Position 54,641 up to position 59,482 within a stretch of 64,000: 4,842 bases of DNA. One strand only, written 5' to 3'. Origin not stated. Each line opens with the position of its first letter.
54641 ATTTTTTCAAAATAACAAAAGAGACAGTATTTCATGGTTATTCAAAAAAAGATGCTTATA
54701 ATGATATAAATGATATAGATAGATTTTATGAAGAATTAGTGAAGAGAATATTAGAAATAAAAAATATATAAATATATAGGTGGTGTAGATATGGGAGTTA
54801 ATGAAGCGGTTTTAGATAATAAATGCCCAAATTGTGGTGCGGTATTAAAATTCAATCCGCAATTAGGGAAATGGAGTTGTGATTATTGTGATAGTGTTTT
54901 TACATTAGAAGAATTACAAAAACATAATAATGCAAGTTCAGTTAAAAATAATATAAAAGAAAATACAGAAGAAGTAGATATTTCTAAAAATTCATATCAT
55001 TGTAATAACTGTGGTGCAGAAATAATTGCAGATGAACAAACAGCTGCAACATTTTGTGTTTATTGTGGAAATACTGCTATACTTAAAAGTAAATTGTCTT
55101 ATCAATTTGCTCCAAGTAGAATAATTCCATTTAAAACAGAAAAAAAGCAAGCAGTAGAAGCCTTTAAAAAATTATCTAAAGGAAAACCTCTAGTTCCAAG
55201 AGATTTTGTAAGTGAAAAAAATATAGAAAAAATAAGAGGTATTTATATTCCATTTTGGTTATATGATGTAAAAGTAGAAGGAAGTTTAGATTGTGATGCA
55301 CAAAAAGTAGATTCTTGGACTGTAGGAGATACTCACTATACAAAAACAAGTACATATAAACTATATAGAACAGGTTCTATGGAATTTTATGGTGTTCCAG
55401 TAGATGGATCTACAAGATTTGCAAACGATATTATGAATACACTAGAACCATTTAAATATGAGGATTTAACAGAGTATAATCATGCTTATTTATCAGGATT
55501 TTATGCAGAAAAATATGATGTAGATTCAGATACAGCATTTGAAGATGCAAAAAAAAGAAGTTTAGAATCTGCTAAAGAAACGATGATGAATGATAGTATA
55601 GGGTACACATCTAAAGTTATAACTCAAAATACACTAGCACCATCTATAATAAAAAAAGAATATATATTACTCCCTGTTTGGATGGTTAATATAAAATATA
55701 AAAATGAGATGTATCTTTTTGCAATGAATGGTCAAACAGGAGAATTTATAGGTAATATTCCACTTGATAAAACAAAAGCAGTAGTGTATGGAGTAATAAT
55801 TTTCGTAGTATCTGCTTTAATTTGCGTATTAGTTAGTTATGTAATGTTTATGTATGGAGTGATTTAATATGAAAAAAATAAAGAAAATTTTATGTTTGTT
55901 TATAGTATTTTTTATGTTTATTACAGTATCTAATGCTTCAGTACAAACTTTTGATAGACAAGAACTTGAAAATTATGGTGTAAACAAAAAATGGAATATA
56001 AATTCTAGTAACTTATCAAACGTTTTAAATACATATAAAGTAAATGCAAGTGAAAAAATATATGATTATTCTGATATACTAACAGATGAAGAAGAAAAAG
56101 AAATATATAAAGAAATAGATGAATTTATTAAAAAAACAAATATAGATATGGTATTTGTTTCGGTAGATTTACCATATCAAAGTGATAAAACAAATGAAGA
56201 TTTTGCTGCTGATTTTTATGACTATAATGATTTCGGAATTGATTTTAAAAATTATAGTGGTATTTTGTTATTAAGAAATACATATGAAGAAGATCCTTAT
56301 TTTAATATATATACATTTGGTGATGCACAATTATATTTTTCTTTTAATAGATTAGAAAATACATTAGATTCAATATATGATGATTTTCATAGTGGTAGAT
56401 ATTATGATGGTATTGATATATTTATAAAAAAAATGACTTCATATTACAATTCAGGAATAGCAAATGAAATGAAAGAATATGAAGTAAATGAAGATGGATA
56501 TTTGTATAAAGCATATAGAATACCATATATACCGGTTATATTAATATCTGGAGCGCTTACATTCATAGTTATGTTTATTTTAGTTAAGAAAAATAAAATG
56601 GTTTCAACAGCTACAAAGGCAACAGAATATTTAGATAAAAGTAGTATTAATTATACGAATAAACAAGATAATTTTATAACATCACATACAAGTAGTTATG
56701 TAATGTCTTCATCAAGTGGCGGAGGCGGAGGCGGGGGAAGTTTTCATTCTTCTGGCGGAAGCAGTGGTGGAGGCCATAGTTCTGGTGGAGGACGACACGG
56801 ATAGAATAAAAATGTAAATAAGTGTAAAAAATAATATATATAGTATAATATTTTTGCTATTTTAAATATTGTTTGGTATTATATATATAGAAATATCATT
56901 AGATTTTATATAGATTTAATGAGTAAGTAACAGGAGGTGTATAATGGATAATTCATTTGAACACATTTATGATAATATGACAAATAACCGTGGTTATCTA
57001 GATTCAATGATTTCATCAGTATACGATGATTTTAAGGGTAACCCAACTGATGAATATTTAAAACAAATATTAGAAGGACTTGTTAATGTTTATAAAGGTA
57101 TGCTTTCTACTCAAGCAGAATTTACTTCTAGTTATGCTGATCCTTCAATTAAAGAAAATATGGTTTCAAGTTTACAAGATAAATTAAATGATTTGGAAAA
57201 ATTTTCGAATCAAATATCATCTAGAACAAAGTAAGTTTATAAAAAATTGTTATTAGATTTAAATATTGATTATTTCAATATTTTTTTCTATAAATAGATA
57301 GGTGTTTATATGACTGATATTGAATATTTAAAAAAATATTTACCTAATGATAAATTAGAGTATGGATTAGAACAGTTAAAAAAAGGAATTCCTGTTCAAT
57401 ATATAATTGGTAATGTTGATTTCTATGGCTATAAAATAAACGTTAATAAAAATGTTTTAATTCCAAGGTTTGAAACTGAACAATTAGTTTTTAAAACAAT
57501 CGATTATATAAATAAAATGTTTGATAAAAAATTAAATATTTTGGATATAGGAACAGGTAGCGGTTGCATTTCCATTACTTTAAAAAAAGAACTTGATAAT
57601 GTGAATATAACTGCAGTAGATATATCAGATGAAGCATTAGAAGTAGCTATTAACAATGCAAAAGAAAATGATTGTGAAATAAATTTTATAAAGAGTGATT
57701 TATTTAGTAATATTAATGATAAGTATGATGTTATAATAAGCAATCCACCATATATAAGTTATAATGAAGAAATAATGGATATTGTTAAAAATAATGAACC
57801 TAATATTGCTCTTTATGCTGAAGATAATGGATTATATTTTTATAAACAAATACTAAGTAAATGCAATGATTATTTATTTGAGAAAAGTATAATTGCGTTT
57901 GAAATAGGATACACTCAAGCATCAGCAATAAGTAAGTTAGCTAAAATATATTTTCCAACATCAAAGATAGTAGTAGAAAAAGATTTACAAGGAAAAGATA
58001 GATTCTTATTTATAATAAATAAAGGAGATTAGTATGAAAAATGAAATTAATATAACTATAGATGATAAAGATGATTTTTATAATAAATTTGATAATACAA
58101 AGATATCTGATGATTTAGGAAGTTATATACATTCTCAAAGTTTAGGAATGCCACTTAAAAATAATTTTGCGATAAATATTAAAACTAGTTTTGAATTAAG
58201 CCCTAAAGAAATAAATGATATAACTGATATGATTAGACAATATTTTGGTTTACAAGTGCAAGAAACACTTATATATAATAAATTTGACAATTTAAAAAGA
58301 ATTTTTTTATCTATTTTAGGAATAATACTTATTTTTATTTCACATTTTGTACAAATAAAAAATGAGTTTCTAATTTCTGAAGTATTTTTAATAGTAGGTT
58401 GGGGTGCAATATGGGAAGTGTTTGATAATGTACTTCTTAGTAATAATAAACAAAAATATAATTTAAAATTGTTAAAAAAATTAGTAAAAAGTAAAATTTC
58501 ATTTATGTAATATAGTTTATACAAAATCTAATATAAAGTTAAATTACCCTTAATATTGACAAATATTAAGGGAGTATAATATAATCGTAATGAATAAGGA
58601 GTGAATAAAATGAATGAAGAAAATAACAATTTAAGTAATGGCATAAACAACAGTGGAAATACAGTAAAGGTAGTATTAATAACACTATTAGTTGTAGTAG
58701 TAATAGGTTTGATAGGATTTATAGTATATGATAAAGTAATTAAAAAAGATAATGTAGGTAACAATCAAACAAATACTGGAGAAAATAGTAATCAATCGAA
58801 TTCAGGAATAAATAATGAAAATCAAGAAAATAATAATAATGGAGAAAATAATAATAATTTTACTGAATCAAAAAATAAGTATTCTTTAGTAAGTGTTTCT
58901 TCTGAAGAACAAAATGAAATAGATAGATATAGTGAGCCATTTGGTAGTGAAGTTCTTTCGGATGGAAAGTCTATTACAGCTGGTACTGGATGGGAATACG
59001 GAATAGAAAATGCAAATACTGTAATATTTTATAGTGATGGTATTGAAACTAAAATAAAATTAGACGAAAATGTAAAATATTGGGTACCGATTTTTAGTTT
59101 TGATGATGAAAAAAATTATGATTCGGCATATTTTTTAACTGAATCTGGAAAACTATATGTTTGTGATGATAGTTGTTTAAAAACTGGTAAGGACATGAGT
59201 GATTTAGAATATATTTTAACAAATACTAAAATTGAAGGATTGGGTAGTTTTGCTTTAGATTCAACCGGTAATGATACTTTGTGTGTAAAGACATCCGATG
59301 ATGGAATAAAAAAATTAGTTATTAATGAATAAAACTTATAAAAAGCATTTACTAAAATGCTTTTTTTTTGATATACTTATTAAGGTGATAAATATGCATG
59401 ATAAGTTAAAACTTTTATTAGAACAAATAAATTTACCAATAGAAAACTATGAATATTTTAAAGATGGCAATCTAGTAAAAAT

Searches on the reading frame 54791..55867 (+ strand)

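Call 6: search_protein_families(library=pfam, proteins=[window:54791-55867:+], max_evalue=0.01)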
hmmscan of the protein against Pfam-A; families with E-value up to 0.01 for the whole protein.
window:54791-55867:+ (358 aa): 6 families
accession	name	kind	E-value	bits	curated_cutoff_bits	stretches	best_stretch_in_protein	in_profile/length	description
PF13248.11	Zn_ribbon_3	-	5.7e-06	26.1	27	0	9-19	16-26/26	zinc-ribbon domain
PF08271.17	Zn_Ribbon_TF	-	8e-05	22.6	29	0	70-94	2-27/43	TFIIB zinc-binding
PF07754.17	HVO_2753_ZBP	-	0.00011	22.4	33.2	1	71-102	1-32/46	Small zinc finger protein HVO_2753-like, Zn-binding pocket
PF13240.11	Zn_Ribbon_1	-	0.0021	18.2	25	0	11-17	15-21/23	zinc-ribbon domain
PF06677.18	Auto_anti-p27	-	0.0031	18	24.1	0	69-93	16-40/40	Sjogren's syndrome/scleroderma autoantigen 1 (Autoantigen p27)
PF07191.17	Zn_ribbon_6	-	0.0078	16.6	25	0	11-41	2-30/67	Double zinc ribbon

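Call 7: search_protein_families(library=ncbifam, proteins=[window:54791-55867:+], max_evalue=0.01)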
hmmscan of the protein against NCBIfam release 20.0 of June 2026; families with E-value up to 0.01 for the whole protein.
window:54791-55867:+ (358 aa): 6 families
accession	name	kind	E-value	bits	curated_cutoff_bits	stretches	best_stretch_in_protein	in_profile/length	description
NF001607.0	PRK00398.1-4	equivalog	0.00046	19.8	89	1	64-99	5-41/53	DNA-directed RNA polymerase subunit P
NF001608.0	PRK00398.1-6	equivalog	0.00098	18.9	84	0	69-99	4-34/46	DNA-directed RNA polymerase subunit P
NF003058.0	PRK03976.1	equivalog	0.0011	18.9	87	0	9-40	36-67/91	50S ribosomal protein L37ae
NF047912.1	ECs_2282_CxxC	subfamily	0.0014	18.5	37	0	11-57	4-56/60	ECs_2282 family putative zinc-binding protein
NF001669.0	PRK00432.1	equivalog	0.0056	16.6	54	0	9-33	26-49/58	30S ribosomal protein S27ae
TIGR00280.1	eL43_euk_arch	equivalog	0.0077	16.5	95.8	0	54-95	21-63/92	50S ribosomal protein L37Ae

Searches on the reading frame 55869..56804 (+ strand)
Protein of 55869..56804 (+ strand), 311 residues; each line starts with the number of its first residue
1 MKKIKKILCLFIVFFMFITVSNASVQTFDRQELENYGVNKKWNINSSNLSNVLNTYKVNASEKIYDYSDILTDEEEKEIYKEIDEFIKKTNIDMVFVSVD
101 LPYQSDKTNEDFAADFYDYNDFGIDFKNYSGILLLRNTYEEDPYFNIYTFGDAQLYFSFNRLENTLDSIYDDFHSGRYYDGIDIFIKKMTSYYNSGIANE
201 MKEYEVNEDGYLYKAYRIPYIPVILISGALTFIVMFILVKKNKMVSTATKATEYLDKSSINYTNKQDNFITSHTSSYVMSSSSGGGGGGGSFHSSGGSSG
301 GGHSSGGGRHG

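Call 6: search_protein_families(library=pfam, proteins=[window:55869-56804:+], max_evalue=0.01)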
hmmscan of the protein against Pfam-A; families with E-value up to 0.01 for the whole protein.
window:55869-56804:+ (311 aa): 3 families
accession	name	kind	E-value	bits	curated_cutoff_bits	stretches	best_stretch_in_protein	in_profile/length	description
PF04536.20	TPM_phosphatase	-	1.7e-16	60.8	22.1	1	64-190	1-123/125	TPM domain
PF07172.16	GRP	-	0.0027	18.7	30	0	231-311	11-88/90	Glycine rich protein family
PF06847.16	Arc_PepC_II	-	0.0045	18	29.9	0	50-103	22-76/93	Archaeal Peptidase A24 C-terminus Type II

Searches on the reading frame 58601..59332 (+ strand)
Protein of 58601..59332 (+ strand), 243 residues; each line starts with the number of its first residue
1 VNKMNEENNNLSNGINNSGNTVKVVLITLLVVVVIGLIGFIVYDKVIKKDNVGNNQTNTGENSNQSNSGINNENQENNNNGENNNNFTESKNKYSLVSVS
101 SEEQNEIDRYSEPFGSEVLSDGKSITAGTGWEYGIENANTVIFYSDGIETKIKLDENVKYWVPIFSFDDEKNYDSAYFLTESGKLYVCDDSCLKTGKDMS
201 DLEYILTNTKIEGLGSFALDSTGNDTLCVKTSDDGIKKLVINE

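Call 17: find_encoding_contigs(protein=window:58601-59332:+, flank=10000, max_places=3)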
Protein window:58601-59332:+ (243 aa): no gene with exactly this product is on record in the collection.
